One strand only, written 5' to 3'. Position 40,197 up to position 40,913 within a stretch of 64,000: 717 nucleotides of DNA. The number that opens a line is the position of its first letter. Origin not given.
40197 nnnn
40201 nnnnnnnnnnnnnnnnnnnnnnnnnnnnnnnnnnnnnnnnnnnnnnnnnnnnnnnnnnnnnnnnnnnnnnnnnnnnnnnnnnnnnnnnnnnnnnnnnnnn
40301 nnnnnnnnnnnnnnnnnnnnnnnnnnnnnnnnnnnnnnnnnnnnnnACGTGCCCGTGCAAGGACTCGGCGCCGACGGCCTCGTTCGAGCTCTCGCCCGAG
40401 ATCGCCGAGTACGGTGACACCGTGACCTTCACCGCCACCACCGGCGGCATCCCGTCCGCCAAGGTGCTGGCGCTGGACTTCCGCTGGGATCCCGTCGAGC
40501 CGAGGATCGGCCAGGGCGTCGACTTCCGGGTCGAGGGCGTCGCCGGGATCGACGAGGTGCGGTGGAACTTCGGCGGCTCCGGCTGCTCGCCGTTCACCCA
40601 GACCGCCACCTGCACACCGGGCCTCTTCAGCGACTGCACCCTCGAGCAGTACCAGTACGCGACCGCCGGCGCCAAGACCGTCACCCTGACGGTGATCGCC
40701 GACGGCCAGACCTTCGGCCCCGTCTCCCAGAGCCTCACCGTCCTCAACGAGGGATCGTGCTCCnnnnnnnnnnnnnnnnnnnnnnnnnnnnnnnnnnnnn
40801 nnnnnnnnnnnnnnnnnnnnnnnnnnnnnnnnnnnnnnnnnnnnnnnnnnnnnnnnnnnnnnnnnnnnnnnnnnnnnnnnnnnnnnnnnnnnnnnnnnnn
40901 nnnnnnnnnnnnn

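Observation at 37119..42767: A 1,882-aa secreted multidomain protein with an unusual architecture and its own promoter and terminator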

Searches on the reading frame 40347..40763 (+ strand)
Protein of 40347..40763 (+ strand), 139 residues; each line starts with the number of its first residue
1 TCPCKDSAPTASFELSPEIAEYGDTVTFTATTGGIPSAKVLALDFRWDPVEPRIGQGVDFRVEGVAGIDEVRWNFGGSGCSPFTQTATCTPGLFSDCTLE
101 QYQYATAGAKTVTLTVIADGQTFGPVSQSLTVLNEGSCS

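Call 57: search_protein_families(library=pfam, proteins=[window:40347-40763:+], max_evalue=5)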
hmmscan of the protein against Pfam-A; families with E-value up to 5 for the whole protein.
window:40347-40763:+ (139 aa): 1 family
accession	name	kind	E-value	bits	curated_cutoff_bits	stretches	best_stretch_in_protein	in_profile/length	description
PF18911.6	PKD_4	-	0.0078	16.7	27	1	101-121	53-73/85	PKD domain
